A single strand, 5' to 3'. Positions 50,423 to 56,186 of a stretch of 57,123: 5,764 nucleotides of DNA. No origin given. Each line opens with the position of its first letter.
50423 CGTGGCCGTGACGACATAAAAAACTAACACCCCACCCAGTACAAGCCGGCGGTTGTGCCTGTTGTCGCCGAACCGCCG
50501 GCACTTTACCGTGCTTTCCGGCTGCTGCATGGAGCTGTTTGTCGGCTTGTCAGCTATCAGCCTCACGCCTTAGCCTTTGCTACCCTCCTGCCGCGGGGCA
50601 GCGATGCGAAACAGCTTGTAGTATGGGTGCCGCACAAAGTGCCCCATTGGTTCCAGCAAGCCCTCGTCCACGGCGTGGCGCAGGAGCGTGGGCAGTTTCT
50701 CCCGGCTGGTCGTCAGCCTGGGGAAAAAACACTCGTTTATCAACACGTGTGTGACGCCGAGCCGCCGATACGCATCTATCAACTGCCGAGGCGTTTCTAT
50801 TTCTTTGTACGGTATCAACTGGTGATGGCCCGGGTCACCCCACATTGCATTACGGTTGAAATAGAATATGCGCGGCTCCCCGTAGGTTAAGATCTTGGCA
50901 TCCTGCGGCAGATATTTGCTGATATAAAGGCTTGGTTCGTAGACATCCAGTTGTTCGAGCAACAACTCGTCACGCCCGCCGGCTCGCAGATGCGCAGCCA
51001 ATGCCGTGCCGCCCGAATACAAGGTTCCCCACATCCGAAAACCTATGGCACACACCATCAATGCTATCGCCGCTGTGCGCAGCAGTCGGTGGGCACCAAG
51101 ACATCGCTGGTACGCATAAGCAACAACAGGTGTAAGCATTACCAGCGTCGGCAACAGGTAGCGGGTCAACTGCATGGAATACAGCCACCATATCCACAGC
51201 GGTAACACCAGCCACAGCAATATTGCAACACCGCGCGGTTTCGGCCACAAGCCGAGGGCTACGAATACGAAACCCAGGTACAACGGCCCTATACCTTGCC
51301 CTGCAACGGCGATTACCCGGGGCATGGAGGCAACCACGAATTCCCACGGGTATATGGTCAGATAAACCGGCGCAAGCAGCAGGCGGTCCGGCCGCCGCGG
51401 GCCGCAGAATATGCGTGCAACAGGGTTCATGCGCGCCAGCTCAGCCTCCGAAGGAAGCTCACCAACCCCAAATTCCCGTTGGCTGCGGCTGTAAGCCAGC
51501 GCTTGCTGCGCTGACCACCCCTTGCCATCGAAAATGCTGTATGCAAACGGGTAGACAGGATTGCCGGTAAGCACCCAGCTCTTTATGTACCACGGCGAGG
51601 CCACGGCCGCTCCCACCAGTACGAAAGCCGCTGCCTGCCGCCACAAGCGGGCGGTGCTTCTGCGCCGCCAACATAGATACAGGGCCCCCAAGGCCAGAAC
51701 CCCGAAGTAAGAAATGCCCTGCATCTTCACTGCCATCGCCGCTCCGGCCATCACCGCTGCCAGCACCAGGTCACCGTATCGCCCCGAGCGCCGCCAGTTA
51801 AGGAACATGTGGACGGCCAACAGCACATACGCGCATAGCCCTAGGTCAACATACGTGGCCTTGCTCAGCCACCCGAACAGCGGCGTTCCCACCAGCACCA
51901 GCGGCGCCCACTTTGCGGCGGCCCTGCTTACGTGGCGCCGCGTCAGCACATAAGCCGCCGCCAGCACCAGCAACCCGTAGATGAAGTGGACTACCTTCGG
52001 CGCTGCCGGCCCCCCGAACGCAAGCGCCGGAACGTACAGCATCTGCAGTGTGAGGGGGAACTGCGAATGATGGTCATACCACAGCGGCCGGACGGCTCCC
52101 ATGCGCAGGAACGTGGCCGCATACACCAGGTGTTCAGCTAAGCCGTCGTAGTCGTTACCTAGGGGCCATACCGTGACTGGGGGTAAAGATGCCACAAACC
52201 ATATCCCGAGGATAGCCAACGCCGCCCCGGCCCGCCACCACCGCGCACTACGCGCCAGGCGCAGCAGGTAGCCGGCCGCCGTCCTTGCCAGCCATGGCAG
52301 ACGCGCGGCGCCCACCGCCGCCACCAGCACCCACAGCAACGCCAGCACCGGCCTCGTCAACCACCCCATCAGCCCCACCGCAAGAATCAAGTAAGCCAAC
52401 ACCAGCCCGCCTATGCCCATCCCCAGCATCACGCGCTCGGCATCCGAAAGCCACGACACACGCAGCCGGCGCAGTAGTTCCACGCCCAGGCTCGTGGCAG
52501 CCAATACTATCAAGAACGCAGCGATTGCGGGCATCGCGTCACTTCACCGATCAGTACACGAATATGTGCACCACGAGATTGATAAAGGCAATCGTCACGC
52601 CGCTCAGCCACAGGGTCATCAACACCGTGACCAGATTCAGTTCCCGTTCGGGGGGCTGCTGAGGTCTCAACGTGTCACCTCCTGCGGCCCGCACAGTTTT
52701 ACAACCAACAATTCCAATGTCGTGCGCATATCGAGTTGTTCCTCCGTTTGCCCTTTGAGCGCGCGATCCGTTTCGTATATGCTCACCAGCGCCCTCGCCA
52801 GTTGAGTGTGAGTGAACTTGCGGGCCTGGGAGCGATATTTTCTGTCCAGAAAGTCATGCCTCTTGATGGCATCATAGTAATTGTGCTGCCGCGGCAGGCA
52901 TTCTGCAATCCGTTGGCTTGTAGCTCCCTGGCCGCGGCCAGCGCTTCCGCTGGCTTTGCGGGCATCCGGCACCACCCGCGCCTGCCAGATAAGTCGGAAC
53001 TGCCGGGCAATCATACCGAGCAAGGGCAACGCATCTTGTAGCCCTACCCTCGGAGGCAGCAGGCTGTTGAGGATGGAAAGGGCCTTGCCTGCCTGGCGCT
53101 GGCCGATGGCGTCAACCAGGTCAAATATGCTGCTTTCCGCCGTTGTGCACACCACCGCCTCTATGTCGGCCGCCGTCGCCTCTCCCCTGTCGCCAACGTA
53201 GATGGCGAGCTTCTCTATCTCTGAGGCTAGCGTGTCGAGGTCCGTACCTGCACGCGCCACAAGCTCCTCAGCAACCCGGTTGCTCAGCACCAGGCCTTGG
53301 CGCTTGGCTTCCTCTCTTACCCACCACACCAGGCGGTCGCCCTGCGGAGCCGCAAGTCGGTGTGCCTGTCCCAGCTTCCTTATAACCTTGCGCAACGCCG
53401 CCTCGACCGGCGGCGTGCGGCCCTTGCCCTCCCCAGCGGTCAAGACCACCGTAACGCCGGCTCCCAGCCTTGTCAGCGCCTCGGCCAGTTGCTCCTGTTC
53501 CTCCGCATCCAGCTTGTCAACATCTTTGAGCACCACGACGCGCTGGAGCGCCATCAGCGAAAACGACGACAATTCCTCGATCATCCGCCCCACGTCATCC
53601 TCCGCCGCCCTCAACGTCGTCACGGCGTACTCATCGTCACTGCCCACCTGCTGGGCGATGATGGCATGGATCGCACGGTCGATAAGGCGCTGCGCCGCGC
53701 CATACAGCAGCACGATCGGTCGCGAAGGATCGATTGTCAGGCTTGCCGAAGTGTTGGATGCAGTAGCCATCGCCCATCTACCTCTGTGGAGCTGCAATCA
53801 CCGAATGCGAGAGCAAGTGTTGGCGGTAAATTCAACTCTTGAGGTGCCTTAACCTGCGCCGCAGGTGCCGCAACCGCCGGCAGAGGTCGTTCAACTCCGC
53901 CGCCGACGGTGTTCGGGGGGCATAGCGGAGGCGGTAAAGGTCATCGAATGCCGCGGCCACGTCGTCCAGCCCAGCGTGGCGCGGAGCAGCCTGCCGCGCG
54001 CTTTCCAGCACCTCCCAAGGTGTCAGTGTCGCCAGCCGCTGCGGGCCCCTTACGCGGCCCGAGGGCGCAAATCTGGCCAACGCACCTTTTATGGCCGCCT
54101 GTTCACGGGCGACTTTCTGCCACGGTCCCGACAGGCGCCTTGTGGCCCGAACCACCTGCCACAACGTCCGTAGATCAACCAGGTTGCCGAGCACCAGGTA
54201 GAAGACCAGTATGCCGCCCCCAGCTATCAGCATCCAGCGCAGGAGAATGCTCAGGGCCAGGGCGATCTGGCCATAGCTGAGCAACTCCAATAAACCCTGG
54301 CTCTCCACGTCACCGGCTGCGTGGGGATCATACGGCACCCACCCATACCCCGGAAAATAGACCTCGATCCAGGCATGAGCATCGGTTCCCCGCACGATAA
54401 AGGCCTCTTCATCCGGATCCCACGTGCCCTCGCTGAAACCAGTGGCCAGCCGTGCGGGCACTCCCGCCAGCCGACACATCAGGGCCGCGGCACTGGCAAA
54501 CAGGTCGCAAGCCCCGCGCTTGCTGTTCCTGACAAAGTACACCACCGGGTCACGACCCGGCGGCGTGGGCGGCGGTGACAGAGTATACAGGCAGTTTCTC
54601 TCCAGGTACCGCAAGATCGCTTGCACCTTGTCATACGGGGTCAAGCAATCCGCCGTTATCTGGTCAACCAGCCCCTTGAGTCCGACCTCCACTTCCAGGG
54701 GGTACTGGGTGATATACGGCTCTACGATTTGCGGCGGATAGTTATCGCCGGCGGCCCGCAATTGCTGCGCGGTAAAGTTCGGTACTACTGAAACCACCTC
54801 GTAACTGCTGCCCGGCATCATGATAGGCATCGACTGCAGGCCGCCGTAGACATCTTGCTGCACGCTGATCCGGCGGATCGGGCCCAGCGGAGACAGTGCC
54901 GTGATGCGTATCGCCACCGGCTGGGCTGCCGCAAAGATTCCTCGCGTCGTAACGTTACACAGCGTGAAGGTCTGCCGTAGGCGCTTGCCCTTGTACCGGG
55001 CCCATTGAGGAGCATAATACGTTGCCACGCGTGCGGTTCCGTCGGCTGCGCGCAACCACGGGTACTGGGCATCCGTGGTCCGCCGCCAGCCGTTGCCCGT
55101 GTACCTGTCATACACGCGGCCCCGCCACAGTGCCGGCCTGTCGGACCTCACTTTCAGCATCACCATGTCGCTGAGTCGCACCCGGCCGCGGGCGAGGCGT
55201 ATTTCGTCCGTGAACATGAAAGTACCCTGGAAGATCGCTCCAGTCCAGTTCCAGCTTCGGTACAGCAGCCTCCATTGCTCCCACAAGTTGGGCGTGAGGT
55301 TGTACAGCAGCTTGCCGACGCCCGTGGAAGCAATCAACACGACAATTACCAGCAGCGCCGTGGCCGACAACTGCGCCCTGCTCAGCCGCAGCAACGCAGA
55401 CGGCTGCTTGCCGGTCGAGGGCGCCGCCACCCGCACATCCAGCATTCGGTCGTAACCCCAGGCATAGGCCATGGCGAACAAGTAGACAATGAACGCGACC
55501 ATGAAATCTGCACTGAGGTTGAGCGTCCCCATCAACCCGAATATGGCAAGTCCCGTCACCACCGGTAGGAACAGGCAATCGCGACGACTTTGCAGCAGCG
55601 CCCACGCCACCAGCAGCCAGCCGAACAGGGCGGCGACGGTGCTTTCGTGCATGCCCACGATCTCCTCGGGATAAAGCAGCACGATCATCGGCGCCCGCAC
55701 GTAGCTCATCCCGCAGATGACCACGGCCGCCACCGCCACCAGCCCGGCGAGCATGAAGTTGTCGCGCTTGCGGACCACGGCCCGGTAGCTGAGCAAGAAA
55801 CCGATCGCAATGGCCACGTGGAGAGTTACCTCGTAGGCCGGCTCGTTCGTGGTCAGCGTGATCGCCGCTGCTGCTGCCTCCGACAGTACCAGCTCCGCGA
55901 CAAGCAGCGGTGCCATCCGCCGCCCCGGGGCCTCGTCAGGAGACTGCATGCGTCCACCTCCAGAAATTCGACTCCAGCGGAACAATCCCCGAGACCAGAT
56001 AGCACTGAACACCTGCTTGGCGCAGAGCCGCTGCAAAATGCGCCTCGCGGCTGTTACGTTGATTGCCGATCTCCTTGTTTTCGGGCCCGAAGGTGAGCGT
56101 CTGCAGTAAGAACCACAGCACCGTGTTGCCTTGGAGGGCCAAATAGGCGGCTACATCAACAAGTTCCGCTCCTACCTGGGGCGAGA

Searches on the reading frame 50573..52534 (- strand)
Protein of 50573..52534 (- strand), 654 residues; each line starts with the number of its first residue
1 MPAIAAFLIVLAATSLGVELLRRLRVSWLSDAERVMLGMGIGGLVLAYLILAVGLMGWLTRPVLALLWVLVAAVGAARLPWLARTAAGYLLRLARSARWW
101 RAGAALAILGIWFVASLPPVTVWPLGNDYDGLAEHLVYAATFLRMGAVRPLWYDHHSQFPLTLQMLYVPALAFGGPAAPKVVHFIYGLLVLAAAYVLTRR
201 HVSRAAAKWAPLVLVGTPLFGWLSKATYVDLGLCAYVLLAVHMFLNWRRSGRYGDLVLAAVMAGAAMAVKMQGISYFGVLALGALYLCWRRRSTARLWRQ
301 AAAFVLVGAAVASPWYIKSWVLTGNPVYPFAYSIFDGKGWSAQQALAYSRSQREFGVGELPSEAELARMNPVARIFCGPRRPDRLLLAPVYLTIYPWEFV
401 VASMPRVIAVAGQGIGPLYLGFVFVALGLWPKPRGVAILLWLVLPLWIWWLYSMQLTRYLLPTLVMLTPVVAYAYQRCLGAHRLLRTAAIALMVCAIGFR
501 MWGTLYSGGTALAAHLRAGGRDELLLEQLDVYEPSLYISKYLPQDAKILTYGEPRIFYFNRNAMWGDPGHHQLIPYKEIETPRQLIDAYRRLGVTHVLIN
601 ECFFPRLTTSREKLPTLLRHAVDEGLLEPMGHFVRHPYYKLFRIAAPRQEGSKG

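Call 76: search_protein_families(library=pfam, proteins=[window:50573-52534:-], max_evalue=0.00001)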
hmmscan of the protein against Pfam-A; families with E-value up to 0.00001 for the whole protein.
window:50573-52534:- (654 aa): 1 family
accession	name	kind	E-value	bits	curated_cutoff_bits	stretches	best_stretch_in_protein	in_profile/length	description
PF13231.12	PMT_2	-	9.9e-08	32.8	26.1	1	182-315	27-157/160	Dolichyl-phosphate-mannose-protein mannosyltransferase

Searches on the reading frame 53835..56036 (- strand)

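Call 76: search_protein_families(library=pfam, proteins=[window:53835-56036:-], max_evalue=0.00001)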
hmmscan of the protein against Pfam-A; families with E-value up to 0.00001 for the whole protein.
window:53835-56036:- (734 aa): 1 family
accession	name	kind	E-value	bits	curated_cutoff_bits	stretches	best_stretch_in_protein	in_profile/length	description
PF01841.26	Transglut_core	-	6.2e-29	100.9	23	1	455-571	2-108/108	Transglutaminase-like superfamily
